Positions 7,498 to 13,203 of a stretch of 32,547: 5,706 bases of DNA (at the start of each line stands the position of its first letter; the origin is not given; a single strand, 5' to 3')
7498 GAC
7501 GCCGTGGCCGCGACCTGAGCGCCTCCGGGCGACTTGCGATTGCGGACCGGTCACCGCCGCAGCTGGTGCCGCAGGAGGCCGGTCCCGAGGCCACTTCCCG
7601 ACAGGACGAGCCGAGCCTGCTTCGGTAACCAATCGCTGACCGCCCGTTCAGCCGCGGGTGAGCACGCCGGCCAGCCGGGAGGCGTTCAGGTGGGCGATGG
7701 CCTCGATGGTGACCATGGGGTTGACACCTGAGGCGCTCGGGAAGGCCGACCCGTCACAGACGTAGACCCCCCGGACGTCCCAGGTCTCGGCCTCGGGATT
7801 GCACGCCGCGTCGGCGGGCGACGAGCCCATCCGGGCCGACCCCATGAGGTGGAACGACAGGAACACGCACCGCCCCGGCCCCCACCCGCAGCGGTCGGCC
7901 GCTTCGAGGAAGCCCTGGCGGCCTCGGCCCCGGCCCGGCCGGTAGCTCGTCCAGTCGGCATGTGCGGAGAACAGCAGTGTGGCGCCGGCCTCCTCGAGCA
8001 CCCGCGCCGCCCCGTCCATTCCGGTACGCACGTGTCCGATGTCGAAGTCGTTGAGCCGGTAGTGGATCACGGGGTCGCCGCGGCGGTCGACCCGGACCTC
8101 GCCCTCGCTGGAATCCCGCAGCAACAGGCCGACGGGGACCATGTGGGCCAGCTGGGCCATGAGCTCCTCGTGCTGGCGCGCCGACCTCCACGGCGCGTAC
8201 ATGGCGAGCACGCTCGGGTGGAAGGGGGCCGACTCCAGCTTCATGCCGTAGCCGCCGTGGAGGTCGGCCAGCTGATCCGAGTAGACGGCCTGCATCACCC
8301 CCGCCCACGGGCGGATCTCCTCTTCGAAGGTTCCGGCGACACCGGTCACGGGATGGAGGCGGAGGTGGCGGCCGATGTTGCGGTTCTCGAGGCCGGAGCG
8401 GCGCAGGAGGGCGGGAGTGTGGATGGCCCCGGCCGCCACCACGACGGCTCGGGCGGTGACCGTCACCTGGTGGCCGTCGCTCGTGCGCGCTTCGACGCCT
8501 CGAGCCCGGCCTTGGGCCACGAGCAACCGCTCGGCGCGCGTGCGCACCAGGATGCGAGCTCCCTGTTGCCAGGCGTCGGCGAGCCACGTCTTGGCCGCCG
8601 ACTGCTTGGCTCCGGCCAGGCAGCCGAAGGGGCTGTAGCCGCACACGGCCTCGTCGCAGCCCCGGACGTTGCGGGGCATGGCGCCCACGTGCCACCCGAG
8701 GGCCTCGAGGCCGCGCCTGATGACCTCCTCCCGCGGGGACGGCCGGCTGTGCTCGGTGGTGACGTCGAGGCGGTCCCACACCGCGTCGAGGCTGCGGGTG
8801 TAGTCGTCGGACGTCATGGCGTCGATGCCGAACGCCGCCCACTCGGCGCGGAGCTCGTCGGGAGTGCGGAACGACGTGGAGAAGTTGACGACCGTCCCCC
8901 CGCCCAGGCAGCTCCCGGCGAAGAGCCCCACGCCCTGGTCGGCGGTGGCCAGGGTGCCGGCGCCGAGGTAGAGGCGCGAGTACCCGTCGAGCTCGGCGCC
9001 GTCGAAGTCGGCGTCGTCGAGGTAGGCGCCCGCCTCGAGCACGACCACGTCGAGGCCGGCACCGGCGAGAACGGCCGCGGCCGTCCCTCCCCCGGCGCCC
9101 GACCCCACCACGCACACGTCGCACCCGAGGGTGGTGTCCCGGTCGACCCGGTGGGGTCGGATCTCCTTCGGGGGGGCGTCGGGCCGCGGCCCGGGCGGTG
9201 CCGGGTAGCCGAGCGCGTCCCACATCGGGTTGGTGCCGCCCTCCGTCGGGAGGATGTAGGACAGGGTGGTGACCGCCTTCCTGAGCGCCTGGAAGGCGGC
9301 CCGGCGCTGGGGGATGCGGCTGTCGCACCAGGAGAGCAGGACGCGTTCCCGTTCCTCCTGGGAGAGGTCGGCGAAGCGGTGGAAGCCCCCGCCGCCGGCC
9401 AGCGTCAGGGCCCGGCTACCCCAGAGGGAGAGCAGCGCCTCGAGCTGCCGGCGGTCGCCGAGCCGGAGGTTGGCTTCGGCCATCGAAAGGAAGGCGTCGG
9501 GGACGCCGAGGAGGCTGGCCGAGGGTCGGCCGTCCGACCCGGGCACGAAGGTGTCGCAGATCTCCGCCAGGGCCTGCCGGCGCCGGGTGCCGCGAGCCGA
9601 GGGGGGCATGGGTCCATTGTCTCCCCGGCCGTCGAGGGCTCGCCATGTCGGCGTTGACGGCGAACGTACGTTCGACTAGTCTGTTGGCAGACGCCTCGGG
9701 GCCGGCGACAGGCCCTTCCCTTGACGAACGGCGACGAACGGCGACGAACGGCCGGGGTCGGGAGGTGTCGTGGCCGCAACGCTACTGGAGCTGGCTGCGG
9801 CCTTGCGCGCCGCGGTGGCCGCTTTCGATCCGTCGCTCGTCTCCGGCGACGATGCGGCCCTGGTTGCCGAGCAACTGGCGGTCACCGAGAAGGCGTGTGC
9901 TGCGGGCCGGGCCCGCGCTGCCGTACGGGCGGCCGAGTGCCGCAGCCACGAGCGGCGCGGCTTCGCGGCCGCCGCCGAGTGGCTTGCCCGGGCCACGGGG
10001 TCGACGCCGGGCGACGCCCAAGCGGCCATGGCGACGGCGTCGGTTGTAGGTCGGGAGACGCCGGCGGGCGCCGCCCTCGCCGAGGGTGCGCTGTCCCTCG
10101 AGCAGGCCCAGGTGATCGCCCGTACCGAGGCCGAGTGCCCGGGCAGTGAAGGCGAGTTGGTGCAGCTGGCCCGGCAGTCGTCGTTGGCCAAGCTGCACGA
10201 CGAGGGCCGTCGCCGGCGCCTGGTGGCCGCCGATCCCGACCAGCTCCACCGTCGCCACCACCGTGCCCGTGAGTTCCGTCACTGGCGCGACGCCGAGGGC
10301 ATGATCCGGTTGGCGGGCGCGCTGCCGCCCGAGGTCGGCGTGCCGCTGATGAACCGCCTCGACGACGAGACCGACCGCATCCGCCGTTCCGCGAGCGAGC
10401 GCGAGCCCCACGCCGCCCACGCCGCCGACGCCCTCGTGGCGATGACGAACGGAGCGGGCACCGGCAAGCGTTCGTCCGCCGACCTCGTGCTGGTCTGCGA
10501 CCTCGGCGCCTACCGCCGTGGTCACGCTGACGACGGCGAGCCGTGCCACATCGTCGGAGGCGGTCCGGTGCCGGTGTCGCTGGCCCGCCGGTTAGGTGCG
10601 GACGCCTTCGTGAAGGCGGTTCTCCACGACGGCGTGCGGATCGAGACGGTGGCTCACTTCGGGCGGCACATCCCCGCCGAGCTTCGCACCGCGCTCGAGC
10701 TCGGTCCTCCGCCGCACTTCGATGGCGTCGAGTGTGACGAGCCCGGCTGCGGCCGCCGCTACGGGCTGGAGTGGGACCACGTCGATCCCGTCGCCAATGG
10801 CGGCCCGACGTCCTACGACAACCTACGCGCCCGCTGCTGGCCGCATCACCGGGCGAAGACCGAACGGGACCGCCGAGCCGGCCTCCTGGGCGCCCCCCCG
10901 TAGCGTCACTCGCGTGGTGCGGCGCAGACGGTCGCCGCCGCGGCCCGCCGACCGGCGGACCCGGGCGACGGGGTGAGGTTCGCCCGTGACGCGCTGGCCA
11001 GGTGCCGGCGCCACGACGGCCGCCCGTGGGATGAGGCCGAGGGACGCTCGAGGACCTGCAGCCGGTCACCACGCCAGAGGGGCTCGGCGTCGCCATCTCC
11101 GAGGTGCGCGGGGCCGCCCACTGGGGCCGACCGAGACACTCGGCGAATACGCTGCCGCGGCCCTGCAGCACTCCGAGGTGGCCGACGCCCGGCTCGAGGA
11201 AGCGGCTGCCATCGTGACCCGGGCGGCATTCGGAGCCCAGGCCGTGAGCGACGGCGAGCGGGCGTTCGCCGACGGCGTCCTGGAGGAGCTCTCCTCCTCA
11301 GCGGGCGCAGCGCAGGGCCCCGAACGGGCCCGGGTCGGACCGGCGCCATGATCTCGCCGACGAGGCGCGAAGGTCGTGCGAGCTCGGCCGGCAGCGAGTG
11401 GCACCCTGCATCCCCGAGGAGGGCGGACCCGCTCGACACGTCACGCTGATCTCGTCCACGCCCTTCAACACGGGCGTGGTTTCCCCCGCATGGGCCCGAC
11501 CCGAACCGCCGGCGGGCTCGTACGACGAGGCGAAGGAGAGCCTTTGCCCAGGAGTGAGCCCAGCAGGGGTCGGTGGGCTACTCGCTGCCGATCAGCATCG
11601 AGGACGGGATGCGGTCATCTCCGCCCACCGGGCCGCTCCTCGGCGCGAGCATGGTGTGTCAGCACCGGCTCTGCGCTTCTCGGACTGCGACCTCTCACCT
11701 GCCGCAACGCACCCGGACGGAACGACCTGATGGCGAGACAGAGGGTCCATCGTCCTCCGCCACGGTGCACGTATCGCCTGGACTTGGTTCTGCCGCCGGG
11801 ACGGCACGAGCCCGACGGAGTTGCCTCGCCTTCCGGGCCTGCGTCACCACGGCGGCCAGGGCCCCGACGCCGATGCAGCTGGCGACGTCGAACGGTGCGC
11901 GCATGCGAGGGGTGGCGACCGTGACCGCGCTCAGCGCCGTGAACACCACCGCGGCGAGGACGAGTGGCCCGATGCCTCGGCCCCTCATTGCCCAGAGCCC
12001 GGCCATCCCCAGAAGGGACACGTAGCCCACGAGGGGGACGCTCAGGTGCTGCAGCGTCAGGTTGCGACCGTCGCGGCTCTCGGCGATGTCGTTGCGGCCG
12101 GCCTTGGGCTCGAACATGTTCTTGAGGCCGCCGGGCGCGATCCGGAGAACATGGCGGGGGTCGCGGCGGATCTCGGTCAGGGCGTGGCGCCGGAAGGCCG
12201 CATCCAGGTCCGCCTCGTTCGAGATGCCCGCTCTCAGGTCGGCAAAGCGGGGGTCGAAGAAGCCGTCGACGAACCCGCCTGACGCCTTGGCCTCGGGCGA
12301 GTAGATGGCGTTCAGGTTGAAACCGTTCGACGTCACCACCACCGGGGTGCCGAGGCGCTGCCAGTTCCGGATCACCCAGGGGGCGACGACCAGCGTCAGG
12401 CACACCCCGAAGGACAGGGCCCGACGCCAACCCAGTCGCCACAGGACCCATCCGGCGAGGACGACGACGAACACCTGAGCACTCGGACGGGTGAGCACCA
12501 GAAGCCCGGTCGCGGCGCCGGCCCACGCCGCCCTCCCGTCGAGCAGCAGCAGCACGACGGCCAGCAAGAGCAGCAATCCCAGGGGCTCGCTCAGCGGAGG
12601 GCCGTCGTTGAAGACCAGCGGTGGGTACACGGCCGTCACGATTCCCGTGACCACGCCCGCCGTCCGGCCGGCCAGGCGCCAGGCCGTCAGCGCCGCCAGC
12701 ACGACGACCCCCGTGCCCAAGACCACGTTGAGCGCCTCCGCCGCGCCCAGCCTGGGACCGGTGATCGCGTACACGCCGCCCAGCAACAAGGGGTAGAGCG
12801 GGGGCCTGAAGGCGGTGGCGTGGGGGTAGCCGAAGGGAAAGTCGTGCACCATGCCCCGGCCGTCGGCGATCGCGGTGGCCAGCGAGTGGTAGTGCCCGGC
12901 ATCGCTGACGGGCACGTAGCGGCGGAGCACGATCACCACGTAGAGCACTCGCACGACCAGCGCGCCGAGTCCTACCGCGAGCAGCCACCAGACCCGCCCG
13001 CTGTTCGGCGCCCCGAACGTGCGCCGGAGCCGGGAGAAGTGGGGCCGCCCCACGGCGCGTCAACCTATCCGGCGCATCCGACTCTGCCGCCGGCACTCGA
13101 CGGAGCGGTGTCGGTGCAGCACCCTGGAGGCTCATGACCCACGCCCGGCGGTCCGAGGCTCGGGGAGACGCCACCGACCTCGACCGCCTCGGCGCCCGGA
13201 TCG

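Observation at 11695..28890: Compact DPA/Emb arabinan cluster with non-canonical partners: candidate undescribed envelope glycoconjugate pathway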

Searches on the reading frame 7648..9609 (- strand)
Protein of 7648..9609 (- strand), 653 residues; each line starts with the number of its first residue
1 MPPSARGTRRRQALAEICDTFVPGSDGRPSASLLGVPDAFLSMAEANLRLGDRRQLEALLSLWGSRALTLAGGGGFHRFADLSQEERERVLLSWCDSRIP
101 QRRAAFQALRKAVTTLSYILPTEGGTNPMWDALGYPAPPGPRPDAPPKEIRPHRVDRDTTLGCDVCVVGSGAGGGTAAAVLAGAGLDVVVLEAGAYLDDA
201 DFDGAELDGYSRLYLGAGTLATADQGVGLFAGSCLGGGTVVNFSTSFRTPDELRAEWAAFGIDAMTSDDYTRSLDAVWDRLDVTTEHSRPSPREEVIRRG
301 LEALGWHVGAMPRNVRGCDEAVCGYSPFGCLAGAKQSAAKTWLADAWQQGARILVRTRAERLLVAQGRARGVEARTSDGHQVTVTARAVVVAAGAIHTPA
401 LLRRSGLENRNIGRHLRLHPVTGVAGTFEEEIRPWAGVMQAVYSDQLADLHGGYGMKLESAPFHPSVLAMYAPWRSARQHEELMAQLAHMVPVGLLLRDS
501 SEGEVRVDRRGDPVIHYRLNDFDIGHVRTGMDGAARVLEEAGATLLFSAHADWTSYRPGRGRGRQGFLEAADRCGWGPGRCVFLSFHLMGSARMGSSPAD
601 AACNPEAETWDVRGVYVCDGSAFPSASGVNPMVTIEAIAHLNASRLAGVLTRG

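Call 8: search_protein_families(library=pfam, proteins=[window:7648-9609:-], max_evalue=0.01)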
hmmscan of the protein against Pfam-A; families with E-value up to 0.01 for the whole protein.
window:7648-9609:- (653 aa): 10 families
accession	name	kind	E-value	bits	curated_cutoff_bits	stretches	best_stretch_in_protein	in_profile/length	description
PF00732.25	GMC_oxred_N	-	7.4e-58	196.4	23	1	211-421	2-218/218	GMC oxidoreductase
PF05199.19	GMC_oxred_C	-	6e-23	82.4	24.6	1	500-639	2-139/139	GMC oxidoreductase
PF00890.30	FAD_binding_2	-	8.7e-08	32.2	20.4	1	339-401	145-208/414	FAD binding domain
PF01266.30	DAO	-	1.4e-06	28.5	27.9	1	340-431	153-234/353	FAD dependent oxidoreductase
PF13618.11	Gluconate_2-dh3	-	3.5e-06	27.8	23.4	1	11-136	4-134/135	Gluconate 2-dehydrogenase subunit 3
PF07992.20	Pyr_redox_2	-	0.00029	20.8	26.1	0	164-194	2-32/291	Pyridine nucleotide-disulphide oxidoreductase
PF13450.12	NAD_binding_8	-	0.00042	21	21.9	1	167-197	1-31/68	NAD(P)-binding Rossmann-like domain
PF12831.13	FAD_oxidored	-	0.0029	17.4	27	0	337-394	88-145/416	FAD dependent oxidoreductase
PF01593.30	Amino_oxidase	-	0.0076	16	19.8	0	348-432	214-295/443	Flavin containing amine oxidoreductase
PF01946.23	Thi4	-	0.008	15.9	26.2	0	160-193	15-49/235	Thi4 family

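Call 10: search_protein_families(library=ncbifam, proteins=[window:7648-9609:-], max_evalue=0.01)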
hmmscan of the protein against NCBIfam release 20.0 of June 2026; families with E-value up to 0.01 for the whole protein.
window:7648-9609:- (653 aa): 36 families (the best 25 are shown)
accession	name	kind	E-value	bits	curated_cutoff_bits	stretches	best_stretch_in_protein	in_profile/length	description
TIGR03970.1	mycofact_MftG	equivalog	1e-14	54.4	387.45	2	164-410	2-268/487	mycofactocin dehydrogenase MftG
NF002550.0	PRK02106.1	subfamily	8.2e-14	51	605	1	332-421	196-286/563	choline dehydrogenase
NF058674.1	CholsOxChoxAB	equivalog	2.8e-13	49.2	850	1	585-641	471-527/535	cholesterol oxidase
TIGR04542.1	GMC_mycofac_2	equivalog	6.1e-10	38.7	400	1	164-411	1-241/425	mycofactocin system GMC family oxidoreductase MftG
TIGR01810.1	betA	equivalog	4.9e-09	35.4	732.1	1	331-425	188-283/532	choline dehydrogenase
NF038210.1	GMC_mycofac_3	equivalog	7.2e-09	35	300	0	332-417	137-228/418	mycofactocin system GMC family oxidoreductase MftG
NF004789.0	PRK06134.1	subfamily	1.1e-08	34.1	747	2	155-194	5-44/581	FAD-dependent oxidoreductase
TIGR02462.1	pyranose_ox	equivalog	1.5e-08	34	544.9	0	584-639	481-536/548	pyranose oxidase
NF006130.0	PRK08274.1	equivalog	5.3e-07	28.8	369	1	331-405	127-201/467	FAD-dependent tricarballylate dehydrogenase TcuA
NF053676.1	4oxCHCAChcC1Cy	equivalog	1.2e-05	24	1000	1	164-197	3-36/528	4-oxocyclohexanecarboxylate 2-dehydrogenase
NF005882.1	PRK07843.1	equivalog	1.5e-05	23.6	788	1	164-196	3-35/547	3-oxosteroid 1-dehydrogenase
NF009476.0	PRK12839.1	equivalog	2e-05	22.9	940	1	158-195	4-41/572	FAD-dependent oxidoreductase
NF053717.1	VnlPnlRedVprA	equivalog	2.3e-05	23.4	600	0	164-195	8-39/481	vinyl phenol reductase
TIGR02032.1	GG-red-SF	subfamily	6.7e-05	22.7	158.8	0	164-194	2-32/297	geranylgeranyl reductase family protein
NF004834.1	PRK06185.1-3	subfamily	8.5e-05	21.5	500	0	161-194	6-39/420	FAD-dependent oxidoreductase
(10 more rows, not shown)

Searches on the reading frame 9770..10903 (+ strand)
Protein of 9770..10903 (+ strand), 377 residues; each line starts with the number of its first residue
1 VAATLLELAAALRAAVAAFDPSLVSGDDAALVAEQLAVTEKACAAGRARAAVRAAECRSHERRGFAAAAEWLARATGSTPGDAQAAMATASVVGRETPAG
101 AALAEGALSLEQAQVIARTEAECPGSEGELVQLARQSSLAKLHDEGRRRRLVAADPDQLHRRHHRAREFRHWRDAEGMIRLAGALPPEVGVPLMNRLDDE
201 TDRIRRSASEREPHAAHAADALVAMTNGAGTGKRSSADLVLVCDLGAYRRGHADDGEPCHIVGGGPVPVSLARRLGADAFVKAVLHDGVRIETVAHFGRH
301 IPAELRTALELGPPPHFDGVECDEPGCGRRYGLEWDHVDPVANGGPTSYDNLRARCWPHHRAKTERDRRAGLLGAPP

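Call 8: search_protein_families(library=pfam, proteins=[window:9770-10903:+], max_evalue=0.01)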
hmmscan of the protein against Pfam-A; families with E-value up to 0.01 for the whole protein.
window:9770-10903:+ (377 aa): 2 families
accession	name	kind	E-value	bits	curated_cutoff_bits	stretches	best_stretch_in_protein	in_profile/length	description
PF02720.22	DUF222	-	3.7e-09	36.8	24.4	1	33-310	4-303/306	Domain of unknown function (DUF222)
PF01844.29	HNH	-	1.4e-06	28.8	21.4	1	322-366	4-47/47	HNH endonuclease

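Call 10: search_protein_families(library=ncbifam, proteins=[window:9770-10903:+], max_evalue=0.01)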
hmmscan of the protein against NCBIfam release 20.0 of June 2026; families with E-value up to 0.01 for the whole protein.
window:9770-10903:+ (377 aa): 0 families

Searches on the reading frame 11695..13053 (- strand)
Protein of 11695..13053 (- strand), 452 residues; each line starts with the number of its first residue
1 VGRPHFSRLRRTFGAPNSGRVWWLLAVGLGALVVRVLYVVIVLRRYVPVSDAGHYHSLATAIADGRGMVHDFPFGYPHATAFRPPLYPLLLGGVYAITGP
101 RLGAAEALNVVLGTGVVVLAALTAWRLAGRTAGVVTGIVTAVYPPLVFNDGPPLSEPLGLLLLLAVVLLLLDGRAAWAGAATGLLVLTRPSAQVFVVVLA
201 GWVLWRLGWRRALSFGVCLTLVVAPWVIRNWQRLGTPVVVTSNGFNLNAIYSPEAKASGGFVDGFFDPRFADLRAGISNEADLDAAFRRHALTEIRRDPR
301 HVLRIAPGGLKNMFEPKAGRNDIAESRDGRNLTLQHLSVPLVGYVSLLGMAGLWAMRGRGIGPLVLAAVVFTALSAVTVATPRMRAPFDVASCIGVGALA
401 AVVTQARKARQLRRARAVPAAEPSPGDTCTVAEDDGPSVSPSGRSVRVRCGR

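Call 7: search_protein_families(library=pfam, proteins=[window:11695-13053:-], max_evalue=0.01)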
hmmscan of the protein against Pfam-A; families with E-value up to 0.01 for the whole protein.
window:11695-13053:- (452 aa): 0 families

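Call 9: search_protein_families(library=ncbifam, proteins=[window:11695-13053:-], max_evalue=0.01)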
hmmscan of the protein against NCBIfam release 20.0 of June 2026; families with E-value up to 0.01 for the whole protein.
window:11695-13053:- (452 aa): 1 family
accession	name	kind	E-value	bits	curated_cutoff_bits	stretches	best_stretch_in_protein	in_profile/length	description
NF046093.1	AZOBR_p60025_fam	subfamily_domain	0.00025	20.4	150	1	85-221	95-229/232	AZOBR_p60025 family cell surface glycopolymer formation protein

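Call 25: search_protein_families(library=pfam, proteins=[window:11695-13053:-], max_evalue=10)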
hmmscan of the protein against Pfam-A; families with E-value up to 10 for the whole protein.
window:11695-13053:- (452 aa): 3 families
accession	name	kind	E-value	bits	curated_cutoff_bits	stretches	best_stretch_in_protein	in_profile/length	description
PF05297.16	Herpes_LMP1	-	0.92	9.1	26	1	150-232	17-99/386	Herpesvirus latent membrane protein 1 (LMP1)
PF11833.13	CPP1-like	-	1.3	9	28.4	1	364-416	95-144/196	Protein CHAPERONE-LIKE PROTEIN OF POR1-like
PF13231.12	PMT_2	-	9.7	6.8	26.1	1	83-224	2-150/160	Dolichyl-phosphate-mannose-protein mannosyltransferase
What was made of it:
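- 11695..13053 (-): GTCa: 452-aa GT-C-fold membrane glycosyltransferase, paralogue of GTCb. Part of module A. Weak PMT_2 and NF046093 hits (calls 9, 25).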
